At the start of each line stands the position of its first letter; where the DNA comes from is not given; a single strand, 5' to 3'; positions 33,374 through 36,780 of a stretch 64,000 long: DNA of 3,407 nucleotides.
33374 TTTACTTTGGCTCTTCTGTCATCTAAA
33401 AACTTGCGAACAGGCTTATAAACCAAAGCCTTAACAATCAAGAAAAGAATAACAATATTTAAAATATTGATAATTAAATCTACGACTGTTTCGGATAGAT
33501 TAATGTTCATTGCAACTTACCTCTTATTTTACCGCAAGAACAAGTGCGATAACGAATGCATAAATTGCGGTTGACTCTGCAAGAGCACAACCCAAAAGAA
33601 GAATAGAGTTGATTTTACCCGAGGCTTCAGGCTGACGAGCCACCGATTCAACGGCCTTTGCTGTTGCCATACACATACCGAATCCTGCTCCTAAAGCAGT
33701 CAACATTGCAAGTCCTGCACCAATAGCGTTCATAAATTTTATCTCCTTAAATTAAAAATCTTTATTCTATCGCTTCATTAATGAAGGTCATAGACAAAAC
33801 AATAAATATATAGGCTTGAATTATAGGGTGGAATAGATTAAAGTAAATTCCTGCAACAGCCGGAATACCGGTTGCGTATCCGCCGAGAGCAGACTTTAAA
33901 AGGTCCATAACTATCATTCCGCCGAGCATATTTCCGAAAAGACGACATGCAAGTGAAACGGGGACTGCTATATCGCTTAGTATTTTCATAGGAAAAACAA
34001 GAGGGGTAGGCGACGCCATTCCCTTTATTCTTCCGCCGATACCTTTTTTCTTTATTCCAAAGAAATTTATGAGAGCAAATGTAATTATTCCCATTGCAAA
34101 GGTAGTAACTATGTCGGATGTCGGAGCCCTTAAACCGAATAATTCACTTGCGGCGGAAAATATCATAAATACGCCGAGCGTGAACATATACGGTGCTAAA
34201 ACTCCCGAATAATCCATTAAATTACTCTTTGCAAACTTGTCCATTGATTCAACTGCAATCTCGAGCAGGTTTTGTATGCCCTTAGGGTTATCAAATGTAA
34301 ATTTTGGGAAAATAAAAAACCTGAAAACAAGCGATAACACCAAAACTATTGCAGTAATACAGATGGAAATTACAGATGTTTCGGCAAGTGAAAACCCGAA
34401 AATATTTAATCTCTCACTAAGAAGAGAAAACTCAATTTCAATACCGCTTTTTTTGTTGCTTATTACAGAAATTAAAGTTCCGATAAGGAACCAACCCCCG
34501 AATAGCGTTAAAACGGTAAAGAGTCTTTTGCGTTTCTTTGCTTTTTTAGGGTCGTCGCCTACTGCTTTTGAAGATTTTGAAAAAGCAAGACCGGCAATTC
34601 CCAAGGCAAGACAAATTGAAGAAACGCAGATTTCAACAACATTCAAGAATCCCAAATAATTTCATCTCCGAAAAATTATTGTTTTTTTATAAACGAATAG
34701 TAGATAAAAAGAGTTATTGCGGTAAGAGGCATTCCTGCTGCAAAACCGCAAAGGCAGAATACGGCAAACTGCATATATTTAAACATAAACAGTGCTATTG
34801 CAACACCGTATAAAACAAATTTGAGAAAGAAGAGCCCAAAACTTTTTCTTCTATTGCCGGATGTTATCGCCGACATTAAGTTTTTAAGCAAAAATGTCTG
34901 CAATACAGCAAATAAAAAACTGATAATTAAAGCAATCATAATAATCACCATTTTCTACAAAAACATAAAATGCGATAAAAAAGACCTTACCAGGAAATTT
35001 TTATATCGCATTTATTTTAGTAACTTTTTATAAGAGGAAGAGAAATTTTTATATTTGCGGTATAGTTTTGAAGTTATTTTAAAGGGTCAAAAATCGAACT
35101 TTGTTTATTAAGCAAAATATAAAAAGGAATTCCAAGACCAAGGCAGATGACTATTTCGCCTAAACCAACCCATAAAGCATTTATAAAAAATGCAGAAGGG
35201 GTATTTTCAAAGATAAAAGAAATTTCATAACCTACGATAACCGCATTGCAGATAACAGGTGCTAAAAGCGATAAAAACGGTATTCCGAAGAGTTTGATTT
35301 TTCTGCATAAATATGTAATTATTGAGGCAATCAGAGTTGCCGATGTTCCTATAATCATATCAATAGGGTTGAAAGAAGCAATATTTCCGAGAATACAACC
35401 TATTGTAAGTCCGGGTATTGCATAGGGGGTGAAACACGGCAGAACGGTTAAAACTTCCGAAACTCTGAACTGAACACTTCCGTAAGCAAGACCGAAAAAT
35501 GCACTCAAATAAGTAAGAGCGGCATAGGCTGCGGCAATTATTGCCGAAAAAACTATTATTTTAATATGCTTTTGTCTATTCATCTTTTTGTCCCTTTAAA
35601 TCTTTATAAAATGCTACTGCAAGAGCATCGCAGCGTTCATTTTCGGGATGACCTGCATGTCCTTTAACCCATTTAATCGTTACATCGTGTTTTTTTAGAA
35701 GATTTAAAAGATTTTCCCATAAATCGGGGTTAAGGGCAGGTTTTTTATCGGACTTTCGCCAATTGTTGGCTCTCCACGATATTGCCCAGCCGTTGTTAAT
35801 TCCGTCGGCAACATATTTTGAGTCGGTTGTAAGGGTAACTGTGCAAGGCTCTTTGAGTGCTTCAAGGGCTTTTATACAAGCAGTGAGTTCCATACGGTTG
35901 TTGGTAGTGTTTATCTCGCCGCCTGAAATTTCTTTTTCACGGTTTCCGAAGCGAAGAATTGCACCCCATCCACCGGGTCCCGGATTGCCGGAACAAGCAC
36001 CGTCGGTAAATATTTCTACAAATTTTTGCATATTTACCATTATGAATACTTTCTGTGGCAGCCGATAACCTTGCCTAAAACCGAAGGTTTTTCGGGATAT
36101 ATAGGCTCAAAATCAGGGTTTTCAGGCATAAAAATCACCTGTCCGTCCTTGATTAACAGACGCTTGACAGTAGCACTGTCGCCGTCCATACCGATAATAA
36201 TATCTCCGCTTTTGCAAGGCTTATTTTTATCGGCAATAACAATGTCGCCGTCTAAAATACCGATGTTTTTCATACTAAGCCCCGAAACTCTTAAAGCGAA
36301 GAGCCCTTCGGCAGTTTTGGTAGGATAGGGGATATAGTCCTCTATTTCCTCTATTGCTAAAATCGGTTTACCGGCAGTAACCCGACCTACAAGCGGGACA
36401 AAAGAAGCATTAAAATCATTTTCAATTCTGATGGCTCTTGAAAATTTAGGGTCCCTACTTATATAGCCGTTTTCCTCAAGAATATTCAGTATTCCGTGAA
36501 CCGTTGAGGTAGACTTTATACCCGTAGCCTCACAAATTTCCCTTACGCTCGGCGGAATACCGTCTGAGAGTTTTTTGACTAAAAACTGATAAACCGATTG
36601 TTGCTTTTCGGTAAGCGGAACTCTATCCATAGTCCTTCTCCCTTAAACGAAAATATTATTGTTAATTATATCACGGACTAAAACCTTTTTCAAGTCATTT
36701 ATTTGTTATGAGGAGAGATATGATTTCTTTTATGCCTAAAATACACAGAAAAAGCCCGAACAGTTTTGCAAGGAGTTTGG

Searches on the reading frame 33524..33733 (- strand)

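Call 11: search_protein_families(library=pfam, proteins=[window:33524-33733:-])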
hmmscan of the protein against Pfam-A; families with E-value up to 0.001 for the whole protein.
window:33524-33733:- (69 aa): 1 family
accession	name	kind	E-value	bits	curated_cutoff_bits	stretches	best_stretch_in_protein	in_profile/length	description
PF00137.26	ATP-synt_C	-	1.7e-16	60.6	24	1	4-66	1-60/60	ATP synthase subunit C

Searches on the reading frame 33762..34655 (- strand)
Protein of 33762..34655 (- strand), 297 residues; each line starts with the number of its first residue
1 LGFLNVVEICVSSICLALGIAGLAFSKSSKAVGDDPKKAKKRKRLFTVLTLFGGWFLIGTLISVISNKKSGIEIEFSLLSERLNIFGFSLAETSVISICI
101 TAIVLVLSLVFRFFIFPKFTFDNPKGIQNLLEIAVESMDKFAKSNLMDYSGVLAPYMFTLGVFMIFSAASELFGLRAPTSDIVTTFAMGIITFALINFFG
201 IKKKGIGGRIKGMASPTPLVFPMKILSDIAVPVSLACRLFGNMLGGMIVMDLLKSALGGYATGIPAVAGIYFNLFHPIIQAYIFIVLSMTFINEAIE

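Call 11: search_protein_families(library=pfam, proteins=[window:33762-34655:-])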
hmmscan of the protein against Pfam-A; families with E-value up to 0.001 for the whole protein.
window:33762-34655:- (297 aa): 1 family
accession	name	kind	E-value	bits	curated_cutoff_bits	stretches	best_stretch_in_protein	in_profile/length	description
PF00119.25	ATP-synt_A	-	2.9e-39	135.6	33.9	1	101-293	4-217/217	ATP synthase A chain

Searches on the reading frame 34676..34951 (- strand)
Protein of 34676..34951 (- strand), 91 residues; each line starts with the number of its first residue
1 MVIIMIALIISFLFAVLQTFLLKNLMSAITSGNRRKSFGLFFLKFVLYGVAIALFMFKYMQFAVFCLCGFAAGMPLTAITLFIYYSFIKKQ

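Call 11: search_protein_families(library=pfam, proteins=[window:34676-34951:-])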
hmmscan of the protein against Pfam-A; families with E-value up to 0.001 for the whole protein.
window:34676-34951:- (91 aa): 0 families

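Call 37: find_homologous_proteins(query=window:34679-34939:-, max_evalue=0.001)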
Query seq(87 aa) (87 aa): 8 proteins with E <= 0.001 among 12 candidates.
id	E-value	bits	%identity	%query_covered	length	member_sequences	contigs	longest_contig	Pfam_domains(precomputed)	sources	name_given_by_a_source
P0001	9.1e-44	165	98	100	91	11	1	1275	-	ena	-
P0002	3.4e-40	153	90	100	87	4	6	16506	-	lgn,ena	-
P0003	1.8e-38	148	86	100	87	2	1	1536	-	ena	-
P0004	9.9e-33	130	74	100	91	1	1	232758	-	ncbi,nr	ncbi:MAG: hypothetical protein MJ090_02220 [Clostridia bacterium]|nr:hypothetical protein [Clostridi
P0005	7.7e-32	127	75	100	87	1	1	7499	-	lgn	-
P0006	5.5e-29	118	71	100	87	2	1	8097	-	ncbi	-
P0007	4.1e-27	112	66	100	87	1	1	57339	-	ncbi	-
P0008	5.9e-20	89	57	100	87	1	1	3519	-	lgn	-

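Call 38: find_encoding_contigs(protein=P0002, flank=3000, max_places=3)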
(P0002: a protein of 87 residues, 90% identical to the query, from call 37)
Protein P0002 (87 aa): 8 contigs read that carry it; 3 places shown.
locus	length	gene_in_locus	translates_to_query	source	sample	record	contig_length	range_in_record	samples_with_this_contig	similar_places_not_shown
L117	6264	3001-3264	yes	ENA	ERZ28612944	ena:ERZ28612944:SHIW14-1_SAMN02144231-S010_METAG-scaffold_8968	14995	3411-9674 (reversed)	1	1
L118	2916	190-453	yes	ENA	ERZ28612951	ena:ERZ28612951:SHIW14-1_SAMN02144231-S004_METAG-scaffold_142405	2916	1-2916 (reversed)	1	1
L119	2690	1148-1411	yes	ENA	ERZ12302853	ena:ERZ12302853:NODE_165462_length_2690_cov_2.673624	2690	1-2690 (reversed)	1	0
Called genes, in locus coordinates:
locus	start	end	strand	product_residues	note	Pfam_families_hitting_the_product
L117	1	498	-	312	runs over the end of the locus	PF00480:ROK, PF01869:BcrAD_BadFG (weak)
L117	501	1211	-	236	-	PF01182:Glucosamine_iso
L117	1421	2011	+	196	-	PF01726:LexA_DNA_bind, PF09339:HTH_IclR (weak), PF12802:MarR_2 (faint), PF00717:Peptidase_S24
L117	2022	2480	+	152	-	PF00075:RNase_H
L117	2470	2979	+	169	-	PF06177:QueT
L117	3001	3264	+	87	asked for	-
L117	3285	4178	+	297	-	PF00119:ATP-synt_A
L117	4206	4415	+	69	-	PF00137:ATP-synt_C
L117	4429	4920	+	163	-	PF00430:ATP-synt_B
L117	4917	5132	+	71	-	PF00213:OSCP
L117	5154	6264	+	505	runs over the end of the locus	PF02874:ATP-synt_ab_N, PF00006:ATP-synt_ab, PF00306:ATP-synt_ab_C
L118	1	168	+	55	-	?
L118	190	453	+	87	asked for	-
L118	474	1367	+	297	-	PF00119:ATP-synt_A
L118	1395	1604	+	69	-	PF00137:ATP-synt_C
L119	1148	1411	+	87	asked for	-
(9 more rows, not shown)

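Call 39: find_encoding_contigs(protein=P0004, flank=10000, max_places=2)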
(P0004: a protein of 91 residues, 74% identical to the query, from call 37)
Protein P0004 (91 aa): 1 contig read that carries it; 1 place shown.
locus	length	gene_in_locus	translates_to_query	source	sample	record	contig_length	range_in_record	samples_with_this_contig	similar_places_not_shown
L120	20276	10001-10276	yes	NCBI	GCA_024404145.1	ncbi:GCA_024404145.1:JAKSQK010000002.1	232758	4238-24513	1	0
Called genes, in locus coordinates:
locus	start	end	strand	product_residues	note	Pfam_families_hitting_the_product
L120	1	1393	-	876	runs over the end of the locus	PF00133:tRNA-synt_1, PF09334:tRNA-synt_1g, PF13603:tRNA-synt_1_2, PF09334:tRNA-synt_1g, PF08264:Anticodon_1, PF10458:Val_tRNA-synt_C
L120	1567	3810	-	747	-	PF00521:DNA_topoisoIV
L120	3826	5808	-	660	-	PF02518:HATPase_c (faint), PF00204:DNA_gyraseB, PF01751:Toprim, PF00986:DNA_gyraseB_C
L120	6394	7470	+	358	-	PF20720:nSTAND3 (faint)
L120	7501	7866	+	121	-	PF01925:TauE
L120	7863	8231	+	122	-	PF01925:TauE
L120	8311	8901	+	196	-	PF01726:LexA_DNA_bind, PF00717:Peptidase_S24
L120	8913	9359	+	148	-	PF00075:RNase_H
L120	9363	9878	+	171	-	PF06177:QueT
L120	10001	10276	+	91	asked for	-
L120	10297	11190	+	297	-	PF00119:ATP-synt_A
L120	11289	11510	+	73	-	PF00137:ATP-synt_C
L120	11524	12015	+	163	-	PF00430:ATP-synt_B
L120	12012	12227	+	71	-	PF00213:OSCP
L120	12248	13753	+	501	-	PF02874:ATP-synt_ab_N, PF00006:ATP-synt_ab, PF00306:ATP-synt_ab_C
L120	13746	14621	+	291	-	PF00231:ATP-synt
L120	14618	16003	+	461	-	PF02874:ATP-synt_ab_N, PF00006:ATP-synt_ab, PF22919:ATP-synt_VA_C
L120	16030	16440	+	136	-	PF02823:ATP-synt_DE_N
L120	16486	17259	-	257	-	PF00005:ABC_tran, PF02463:SMC_N, PF13304:AAA_21 (faint)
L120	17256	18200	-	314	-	PF02653:BPD_transp_2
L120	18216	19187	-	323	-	PF04392:ABC_sub_bind, PF13458:Peripla_BP_6 (faint), PF13407:Peripla_BP_4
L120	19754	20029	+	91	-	PF04277:OAD_gamma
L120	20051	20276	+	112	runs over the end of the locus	PF25919:BSH_CusB (faint), PF01597:GCV_H (faint), PF00364:Biotin_lipoyl, PF25917:BSH_RND, PF25973:BSH_CzcB (faint), PF25984:BSH_YknX (weak), PF25997:BSH_YhbJ (weak)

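Call 40: find_encoding_contigs(protein=P0007, flank=10000, max_places=2)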
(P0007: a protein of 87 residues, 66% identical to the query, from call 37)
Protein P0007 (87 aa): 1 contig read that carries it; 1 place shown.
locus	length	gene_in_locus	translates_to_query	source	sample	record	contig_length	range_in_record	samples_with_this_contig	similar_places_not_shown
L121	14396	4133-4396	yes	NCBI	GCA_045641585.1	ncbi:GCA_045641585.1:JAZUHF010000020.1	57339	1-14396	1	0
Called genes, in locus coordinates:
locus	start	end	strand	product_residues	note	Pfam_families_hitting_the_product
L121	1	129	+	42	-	?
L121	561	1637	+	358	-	PF20720:nSTAND3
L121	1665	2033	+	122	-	PF01925:TauE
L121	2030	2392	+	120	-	PF01925:TauE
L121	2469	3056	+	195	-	PF01726:LexA_DNA_bind, PF00717:Peptidase_S24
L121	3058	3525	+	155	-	PF00075:RNase_H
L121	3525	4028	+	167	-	PF06177:QueT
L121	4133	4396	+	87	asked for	-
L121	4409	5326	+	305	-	PF00119:ATP-synt_A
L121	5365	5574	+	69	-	PF00137:ATP-synt_C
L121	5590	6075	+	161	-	PF00430:ATP-synt_B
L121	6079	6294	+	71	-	PF00213:OSCP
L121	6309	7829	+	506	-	PF02874:ATP-synt_ab_N, PF00006:ATP-synt_ab, PF00306:ATP-synt_ab_C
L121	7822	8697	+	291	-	PF00231:ATP-synt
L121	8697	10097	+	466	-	PF02874:ATP-synt_ab_N, PF00006:ATP-synt_ab, PF22919:ATP-synt_VA_C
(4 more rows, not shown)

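Call 54: find_encoding_contigs(protein=P0001, flank=1500, max_places=2)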
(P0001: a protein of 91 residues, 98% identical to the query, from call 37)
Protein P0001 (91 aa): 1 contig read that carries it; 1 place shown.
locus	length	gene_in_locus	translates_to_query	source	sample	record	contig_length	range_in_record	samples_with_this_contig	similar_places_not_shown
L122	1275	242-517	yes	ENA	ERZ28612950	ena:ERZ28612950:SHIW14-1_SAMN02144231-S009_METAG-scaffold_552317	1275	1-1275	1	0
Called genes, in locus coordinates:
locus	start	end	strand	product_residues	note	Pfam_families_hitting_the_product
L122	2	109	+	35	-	?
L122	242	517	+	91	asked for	-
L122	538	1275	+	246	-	?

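Call 55: find_encoding_contigs(protein=P0003, flank=1500, max_places=2)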
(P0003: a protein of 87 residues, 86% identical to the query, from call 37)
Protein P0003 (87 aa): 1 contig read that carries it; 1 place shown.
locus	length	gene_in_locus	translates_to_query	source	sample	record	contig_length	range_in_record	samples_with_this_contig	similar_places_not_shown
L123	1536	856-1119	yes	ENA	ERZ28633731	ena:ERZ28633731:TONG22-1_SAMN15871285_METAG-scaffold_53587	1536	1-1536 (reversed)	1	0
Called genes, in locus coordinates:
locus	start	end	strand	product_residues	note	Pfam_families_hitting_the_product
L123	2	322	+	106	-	?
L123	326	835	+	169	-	PF06177:QueT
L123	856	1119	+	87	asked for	-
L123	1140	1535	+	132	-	?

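Call 56: find_encoding_contigs(protein=P0005, flank=3000, max_places=2)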
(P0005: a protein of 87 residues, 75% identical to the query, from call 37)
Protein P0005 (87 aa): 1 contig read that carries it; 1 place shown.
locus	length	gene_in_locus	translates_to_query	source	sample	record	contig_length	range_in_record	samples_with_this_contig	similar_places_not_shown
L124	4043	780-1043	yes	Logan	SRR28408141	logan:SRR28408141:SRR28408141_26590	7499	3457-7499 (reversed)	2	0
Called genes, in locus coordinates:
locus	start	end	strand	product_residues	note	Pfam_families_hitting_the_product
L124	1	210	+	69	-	?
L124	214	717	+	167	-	PF06177:QueT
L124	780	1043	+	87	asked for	-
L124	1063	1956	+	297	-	PF00119:ATP-synt_A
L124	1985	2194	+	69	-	PF00137:ATP-synt_C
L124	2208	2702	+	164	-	PF00430:ATP-synt_B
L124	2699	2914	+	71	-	PF00213:OSCP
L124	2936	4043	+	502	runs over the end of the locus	PF02874:ATP-synt_ab_N, PF00006:ATP-synt_ab, PF00306:ATP-synt_ab_C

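Call 57: find_encoding_contigs(protein=P0006, flank=3000, max_places=2)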
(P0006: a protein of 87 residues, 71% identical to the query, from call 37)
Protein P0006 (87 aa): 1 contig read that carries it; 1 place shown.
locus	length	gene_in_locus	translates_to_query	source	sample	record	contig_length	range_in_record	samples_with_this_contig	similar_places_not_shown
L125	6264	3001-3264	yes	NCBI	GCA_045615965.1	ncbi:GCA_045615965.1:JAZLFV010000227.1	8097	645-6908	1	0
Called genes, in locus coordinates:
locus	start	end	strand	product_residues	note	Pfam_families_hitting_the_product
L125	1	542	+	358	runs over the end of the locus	-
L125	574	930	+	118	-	PF01925:TauE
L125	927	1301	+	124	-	PF01925:TauE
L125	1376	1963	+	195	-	PF01726:LexA_DNA_bind, PF09339:HTH_IclR (faint), PF12802:MarR_2 (faint), PF00717:Peptidase_S24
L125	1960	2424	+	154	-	PF00075:RNase_H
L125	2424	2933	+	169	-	PF06177:QueT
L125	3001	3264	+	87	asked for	-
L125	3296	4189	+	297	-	PF00119:ATP-synt_A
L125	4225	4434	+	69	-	PF00137:ATP-synt_C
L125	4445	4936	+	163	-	PF00430:ATP-synt_B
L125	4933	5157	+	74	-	PF00213:OSCP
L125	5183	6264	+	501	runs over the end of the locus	PF02874:ATP-synt_ab_N, PF00006:ATP-synt_ab, PF00306:ATP-synt_ab_C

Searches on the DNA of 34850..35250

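Call 7: search_rna_families(source=window, start=34850, end=35250, threshold=evalue, max_evalue=10, show_alignments=3)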
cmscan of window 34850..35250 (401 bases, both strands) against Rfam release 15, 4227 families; matches with E-value up to 10: 4.
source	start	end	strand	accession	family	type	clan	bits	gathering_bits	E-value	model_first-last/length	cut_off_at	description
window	34968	35071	-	RF04342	Plastid-psbA-1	Cis-reg;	CL00153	23.5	54.3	0.78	1-114/114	no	Plastid-psbA-1 3UTR RNA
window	34955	35025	-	RF00831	mir-73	Gene; miRNA;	CL00090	14.3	86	1.8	1-94/94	no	mir-73 microRNA precursor family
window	34997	35044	-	RF02098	DGCR5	Gene; lncRNA;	-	13.6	50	6.1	1-49/49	no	DiGeorge syndrome critical region gene 5 conserved region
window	34946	35014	-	RF00140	Alpha_RBS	Cis-reg;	-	9.9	38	8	4-80/110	no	Alpha operon ribosome binding site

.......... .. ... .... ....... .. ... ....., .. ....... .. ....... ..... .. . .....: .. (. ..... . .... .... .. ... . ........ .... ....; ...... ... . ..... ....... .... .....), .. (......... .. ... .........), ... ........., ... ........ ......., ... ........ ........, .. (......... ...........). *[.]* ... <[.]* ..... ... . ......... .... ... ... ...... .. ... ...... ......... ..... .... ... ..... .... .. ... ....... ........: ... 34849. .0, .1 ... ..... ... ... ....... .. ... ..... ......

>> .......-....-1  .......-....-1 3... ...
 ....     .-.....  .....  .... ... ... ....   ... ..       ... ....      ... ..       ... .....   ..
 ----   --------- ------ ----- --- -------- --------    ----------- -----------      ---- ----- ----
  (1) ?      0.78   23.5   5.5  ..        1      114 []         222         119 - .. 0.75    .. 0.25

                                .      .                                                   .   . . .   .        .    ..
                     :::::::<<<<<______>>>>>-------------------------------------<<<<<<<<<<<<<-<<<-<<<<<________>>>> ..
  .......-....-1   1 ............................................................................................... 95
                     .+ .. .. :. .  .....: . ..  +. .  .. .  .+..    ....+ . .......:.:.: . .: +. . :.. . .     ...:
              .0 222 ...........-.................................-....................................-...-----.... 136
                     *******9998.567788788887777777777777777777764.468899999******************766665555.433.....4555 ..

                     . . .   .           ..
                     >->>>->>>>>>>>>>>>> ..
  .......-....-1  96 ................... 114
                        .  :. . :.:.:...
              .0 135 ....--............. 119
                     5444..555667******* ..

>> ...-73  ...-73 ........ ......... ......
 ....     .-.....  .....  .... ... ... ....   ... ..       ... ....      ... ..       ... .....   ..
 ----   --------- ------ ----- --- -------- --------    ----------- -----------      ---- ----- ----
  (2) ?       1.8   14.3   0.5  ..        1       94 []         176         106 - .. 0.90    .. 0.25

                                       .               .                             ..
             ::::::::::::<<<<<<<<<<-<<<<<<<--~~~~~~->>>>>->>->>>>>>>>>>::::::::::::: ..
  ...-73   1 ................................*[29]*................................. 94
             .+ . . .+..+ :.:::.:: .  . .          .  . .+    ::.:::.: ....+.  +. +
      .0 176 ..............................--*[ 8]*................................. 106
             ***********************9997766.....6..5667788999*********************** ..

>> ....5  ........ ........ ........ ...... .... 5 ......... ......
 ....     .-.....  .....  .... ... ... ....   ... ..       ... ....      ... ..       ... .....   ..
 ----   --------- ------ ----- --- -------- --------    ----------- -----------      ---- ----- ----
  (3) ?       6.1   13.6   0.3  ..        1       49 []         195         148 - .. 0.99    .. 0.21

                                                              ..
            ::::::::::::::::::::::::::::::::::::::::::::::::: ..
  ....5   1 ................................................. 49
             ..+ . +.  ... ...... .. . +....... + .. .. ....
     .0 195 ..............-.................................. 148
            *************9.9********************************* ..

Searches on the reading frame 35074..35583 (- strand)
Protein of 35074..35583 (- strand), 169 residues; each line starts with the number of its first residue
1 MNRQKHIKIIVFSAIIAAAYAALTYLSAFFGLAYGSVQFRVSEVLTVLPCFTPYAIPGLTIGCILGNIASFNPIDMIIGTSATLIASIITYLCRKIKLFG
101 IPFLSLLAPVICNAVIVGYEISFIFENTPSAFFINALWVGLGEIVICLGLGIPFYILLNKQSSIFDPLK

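Call 11: search_protein_families(library=pfam, proteins=[window:35074-35583:-])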
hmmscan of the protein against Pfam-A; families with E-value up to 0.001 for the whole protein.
window:35074-35583:- (169 aa): 1 family
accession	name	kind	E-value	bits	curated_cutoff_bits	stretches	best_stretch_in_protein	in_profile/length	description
PF06177.16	QueT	-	1.7e-41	142.2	33.7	1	10-160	1-141/141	QueT transporter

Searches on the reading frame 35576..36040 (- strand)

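Call 11: search_protein_families(library=pfam, proteins=[window:35576-36040:-])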
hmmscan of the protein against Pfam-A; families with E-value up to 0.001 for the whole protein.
window:35576-36040:- (154 aa): 1 family
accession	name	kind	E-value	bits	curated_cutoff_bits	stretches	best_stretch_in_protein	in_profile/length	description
PF00075.30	RNase_H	-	3.1e-46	157.5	25.8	1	8-143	4-138/141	RNase H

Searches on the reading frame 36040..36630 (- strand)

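Call 11: search_protein_families(library=pfam, proteins=[window:36040-36630:-])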
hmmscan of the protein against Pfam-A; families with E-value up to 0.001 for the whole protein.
window:36040-36630:- (196 aa): 4 families
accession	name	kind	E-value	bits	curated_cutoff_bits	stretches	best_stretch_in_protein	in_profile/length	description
PF00717.28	Peptidase_S24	-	2e-25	89.2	23.3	1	79-189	1-116/116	Peptidase S24-like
PF01726.22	LexA_DNA_bind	-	1.8e-15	56.9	23.7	1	5-66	3-65/65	LexA DNA binding domain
PF09339.16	HTH_IclR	-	5.7e-05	23.2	22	1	28-61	20-52/52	IclR helix-turn-helix domain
PF12802.13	MarR_2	-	0.00012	22.6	27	1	27-59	21-52/61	MarR family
